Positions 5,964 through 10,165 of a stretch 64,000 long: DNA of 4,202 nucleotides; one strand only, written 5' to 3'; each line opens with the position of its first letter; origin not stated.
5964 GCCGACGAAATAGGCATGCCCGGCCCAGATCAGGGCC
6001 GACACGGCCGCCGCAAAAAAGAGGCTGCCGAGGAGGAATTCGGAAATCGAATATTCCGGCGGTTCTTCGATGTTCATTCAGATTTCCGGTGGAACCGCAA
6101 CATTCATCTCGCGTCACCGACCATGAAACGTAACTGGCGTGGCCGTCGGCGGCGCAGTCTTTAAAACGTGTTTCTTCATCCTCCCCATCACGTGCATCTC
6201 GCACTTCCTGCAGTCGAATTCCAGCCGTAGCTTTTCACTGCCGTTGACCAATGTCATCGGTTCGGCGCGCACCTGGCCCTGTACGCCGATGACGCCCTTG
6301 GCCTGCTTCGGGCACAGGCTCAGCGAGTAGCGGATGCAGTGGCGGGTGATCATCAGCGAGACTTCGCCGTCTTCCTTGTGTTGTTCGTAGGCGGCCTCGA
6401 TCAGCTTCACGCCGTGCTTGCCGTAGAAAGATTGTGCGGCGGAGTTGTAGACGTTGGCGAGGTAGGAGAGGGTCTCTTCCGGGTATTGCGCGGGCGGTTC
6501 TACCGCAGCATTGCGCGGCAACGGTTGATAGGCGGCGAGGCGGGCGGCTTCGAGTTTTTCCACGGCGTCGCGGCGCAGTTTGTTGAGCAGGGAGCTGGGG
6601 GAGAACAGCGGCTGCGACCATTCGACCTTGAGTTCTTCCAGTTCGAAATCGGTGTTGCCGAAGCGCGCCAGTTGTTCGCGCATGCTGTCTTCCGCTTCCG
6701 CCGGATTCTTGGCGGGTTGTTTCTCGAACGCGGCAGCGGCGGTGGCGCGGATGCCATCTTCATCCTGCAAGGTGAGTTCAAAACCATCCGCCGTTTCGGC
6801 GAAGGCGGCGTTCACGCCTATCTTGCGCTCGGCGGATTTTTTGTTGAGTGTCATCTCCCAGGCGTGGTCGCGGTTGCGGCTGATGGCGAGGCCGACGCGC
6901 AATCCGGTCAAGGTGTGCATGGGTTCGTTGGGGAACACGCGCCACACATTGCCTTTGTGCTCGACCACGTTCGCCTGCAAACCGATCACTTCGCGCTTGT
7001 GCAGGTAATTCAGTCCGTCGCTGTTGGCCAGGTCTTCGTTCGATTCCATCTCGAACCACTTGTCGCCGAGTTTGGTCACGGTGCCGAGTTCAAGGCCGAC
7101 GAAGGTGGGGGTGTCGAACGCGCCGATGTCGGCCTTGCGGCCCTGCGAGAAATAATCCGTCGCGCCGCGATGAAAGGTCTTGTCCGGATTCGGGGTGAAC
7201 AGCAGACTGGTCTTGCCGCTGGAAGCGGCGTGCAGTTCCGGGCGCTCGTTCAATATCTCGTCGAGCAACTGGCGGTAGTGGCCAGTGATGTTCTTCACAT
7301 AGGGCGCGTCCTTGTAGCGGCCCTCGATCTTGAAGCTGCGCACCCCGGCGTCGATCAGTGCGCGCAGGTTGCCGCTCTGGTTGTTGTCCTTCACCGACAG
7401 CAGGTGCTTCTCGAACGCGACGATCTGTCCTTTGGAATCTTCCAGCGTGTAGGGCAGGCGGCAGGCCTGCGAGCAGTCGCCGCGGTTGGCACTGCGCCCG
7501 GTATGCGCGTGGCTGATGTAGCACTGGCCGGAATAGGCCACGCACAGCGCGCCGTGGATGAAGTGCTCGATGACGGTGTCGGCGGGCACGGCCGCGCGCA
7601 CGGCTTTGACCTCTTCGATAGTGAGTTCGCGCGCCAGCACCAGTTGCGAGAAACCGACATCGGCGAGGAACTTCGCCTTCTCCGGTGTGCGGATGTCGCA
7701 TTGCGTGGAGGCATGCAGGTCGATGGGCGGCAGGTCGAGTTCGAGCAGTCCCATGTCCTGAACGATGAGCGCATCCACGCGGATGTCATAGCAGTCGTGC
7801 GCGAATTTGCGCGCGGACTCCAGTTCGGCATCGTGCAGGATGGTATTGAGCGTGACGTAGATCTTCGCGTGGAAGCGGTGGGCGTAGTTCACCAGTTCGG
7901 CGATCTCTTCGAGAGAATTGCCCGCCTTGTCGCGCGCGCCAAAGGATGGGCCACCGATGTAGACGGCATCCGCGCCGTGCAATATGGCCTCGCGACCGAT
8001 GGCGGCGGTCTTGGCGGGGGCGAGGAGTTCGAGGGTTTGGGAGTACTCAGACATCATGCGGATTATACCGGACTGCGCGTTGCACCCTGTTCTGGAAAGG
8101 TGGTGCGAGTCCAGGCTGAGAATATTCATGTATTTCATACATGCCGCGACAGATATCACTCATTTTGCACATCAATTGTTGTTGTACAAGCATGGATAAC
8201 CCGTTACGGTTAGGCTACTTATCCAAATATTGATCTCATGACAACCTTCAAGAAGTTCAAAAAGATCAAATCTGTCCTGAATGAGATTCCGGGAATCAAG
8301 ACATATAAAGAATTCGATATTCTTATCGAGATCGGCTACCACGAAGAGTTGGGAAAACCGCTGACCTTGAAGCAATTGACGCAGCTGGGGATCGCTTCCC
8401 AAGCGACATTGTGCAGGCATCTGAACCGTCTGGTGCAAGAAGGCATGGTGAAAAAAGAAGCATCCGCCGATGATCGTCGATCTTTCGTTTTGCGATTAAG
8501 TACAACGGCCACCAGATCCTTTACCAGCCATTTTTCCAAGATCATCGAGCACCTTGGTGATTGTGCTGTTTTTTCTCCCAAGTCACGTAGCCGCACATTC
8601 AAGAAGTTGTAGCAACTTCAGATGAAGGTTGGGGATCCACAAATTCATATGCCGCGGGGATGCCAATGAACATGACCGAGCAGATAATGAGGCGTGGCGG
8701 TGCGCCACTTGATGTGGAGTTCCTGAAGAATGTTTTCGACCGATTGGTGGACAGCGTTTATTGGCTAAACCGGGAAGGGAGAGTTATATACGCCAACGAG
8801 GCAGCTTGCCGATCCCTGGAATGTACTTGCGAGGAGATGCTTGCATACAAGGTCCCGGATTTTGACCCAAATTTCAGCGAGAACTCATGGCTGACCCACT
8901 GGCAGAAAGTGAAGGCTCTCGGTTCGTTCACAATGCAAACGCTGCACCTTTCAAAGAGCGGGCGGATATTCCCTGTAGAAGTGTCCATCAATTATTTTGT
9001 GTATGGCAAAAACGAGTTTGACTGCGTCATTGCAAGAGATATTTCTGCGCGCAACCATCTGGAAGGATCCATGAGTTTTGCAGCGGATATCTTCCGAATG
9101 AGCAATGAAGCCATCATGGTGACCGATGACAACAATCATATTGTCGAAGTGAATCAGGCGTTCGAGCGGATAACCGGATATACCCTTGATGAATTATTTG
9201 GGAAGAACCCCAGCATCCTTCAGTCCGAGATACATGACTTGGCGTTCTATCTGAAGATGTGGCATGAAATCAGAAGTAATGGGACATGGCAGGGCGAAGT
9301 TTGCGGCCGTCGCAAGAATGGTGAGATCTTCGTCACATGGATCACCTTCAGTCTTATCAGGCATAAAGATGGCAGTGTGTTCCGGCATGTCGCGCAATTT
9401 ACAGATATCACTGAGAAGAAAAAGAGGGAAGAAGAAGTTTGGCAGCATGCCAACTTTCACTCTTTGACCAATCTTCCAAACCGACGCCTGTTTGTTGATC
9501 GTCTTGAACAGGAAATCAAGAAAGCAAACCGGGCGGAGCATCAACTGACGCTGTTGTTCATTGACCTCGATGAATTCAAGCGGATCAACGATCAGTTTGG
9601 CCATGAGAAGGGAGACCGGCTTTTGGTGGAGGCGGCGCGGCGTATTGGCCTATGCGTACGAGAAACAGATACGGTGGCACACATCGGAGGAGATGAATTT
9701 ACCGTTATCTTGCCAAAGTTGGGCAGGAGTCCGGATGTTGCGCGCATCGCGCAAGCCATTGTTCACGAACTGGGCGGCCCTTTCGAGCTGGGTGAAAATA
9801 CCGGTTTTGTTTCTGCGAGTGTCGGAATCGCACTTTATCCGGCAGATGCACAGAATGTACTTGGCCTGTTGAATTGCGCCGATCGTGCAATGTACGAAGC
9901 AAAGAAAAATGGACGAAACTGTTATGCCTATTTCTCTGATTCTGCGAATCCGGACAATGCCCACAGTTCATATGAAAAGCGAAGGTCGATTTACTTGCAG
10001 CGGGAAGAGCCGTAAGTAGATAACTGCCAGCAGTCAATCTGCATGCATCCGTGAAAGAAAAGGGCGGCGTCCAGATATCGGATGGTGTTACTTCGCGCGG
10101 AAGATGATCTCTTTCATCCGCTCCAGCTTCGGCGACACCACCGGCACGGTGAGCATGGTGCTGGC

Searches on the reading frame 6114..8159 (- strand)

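Call 11: search_protein_families(library=pfam, proteins=[window:6114-8159:-], max_evalue=0.001)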
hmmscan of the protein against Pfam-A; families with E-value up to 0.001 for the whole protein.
window:6114-8159:- (681 aa): 2 families
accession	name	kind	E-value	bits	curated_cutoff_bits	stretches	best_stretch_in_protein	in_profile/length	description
PF01136.24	Peptidase_U32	-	2.3e-70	236.9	22.4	1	113-342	1-231/233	Peptidase family U32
PF12392.13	DUF3656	-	4e-26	92.3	22.1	1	427-541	2-109/109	Collagenase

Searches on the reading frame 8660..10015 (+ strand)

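Call 11: search_protein_families(library=pfam, proteins=[window:8660-10015:+], max_evalue=0.001)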
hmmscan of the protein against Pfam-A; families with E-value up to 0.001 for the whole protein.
window:8660-10015:+ (451 aa): 6 families
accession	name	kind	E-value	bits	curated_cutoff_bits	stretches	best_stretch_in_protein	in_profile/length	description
PF00990.26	GGDEF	-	6.4e-49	166.3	23.8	1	267-420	4-160/161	Diguanylate cyclase, GGDEF domain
PF13426.13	PAS_9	-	2.4e-25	89.2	27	2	150-252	2-103/103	PAS domain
PF00989.32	PAS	-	8.1e-17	61.7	22.6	1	148-240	10-103/113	PAS fold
PF13188.13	PAS_8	-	5.3e-14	52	21.8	1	143-182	5-45/65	PAS domain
PF08448.16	PAS_4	-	1.8e-12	47.9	23.1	2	26-131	1-108/110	PAS fold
PF08447.18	PAS_3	-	2.3e-09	37.8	25.6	1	162-242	2-84/89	PAS fold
